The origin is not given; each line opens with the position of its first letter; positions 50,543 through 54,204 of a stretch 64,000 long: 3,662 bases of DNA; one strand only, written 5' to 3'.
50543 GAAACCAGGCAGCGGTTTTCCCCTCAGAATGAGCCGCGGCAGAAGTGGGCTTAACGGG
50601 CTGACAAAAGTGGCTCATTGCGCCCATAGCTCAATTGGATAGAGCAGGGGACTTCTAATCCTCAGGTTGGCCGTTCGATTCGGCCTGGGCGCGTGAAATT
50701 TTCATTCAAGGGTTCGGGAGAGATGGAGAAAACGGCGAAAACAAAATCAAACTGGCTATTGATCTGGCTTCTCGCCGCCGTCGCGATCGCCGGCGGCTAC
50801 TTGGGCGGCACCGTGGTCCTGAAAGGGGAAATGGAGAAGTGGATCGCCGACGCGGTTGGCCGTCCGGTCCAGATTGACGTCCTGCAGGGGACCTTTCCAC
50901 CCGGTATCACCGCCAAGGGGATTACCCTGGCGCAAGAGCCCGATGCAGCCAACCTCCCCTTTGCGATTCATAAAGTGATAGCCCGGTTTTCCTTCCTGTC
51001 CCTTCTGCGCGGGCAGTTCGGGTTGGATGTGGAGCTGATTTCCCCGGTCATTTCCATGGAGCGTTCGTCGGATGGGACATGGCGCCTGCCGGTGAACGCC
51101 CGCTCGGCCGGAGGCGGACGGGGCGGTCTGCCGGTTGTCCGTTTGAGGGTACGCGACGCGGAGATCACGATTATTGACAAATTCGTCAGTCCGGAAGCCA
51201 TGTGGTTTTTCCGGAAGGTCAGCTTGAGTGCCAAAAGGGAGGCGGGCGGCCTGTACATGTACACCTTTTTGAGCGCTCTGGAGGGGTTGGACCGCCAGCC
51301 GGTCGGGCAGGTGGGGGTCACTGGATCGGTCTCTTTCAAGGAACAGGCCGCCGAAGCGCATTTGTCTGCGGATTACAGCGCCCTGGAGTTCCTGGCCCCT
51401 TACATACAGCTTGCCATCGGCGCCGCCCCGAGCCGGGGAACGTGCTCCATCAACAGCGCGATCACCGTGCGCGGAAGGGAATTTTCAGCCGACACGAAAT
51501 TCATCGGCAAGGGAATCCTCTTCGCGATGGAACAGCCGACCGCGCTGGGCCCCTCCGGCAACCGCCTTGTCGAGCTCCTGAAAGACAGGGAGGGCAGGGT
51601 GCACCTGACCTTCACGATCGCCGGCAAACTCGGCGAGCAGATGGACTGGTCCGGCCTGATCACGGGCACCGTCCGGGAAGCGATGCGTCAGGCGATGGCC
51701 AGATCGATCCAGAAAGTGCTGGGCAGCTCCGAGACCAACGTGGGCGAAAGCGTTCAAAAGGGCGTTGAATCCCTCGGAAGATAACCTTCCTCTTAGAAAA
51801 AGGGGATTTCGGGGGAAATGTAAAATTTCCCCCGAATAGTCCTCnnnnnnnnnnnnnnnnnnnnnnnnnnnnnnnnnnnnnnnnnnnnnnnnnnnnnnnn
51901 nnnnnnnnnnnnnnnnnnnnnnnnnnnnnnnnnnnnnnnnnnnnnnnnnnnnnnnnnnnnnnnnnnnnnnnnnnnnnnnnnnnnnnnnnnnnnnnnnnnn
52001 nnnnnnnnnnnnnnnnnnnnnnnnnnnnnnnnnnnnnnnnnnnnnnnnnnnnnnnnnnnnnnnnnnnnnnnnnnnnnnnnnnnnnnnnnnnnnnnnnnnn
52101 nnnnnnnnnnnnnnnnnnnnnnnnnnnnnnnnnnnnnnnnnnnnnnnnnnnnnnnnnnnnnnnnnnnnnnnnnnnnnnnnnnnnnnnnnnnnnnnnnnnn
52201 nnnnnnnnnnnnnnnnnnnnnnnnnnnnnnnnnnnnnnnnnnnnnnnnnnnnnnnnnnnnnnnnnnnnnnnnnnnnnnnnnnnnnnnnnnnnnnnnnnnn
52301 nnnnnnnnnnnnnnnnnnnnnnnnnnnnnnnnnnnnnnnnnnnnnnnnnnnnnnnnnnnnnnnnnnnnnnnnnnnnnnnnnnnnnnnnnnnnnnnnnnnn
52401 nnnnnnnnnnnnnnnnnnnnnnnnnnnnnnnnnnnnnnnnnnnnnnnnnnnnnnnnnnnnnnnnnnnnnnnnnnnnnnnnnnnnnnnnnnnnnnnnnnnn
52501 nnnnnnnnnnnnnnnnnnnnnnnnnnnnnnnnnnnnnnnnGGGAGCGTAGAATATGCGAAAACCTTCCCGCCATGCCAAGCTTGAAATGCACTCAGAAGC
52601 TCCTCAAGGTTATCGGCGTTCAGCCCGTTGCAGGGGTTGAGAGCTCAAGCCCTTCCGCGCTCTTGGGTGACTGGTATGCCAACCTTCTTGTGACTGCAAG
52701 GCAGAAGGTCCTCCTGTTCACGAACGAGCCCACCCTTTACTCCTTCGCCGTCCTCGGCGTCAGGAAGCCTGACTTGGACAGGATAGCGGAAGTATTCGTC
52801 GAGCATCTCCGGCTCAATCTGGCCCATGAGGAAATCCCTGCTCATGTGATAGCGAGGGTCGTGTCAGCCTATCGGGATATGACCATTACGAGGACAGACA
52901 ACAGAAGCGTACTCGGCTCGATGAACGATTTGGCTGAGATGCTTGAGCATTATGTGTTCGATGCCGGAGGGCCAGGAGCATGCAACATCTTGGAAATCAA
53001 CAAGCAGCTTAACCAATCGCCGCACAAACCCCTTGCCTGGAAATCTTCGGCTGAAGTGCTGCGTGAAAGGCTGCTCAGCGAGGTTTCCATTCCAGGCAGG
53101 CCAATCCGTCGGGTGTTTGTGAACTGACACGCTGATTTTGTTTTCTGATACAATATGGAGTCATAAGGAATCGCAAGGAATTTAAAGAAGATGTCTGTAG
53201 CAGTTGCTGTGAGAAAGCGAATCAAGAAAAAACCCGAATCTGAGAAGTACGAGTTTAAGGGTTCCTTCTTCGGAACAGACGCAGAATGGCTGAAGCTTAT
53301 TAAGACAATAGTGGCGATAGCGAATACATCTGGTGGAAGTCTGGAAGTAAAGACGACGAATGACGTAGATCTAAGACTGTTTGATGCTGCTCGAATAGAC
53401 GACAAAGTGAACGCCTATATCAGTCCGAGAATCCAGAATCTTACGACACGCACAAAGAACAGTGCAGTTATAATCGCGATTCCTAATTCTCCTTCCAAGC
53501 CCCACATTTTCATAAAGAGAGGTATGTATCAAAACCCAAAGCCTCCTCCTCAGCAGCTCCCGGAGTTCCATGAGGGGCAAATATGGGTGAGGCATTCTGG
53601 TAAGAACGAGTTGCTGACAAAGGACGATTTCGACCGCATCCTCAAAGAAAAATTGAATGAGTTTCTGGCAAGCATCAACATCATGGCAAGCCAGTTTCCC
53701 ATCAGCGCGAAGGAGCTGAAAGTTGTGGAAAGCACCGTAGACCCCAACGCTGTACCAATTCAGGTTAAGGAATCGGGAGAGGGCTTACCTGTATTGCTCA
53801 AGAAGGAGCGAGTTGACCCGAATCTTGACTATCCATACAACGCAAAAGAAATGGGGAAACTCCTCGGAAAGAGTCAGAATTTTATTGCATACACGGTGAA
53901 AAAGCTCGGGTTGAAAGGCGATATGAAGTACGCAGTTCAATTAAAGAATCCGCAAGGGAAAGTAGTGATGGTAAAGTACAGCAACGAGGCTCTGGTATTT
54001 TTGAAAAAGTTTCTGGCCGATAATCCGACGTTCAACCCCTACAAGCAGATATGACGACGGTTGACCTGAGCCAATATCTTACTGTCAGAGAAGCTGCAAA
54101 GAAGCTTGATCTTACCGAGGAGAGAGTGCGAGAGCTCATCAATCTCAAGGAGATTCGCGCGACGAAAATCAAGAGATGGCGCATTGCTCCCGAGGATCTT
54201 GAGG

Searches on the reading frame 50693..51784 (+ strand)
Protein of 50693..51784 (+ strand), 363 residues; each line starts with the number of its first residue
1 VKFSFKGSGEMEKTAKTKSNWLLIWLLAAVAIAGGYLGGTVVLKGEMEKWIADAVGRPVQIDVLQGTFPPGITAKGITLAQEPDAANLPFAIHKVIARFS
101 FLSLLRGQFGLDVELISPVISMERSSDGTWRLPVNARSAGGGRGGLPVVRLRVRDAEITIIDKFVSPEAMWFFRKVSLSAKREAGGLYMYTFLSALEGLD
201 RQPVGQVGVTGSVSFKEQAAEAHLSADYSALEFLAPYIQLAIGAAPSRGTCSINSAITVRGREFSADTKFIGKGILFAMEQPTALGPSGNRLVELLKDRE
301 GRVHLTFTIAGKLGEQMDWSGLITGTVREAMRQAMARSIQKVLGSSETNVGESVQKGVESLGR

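Call 76: search_protein_families(library=pfam, proteins=[window:50693-51784:+], max_evalue=0.0001)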
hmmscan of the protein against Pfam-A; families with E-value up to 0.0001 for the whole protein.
window:50693-51784:+ (363 aa): 1 family
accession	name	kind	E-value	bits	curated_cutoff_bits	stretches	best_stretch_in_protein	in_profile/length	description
PF05359.17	DUF748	-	9.9e-11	40.9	50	1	11-132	8-129/1037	Domain of Unknown Function (DUF748)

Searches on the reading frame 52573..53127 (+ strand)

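Call 107: search_protein_families(library=pfam, proteins=[window:52573-53127:+], max_evalue=0.0001)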
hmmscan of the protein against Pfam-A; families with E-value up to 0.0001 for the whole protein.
window:52573-53127:+ (184 aa): 1 family
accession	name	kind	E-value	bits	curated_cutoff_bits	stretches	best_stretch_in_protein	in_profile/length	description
PF22016.2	DUF6933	-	1.1e-42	145.9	27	1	4-161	2-156/157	Domain of unknown function (DUF6933)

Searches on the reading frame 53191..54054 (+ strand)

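Call 76: search_protein_families(library=pfam, proteins=[window:53191-54054:+], max_evalue=0.0001)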
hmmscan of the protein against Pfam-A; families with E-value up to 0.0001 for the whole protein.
window:53191-54054:+ (287 aa): 1 family
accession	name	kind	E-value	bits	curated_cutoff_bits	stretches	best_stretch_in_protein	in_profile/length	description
PF04326.19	SLFN_AlbA_2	-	5.1e-06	27.4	25.3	1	16-141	1-116/118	Schlafen, AlbA_2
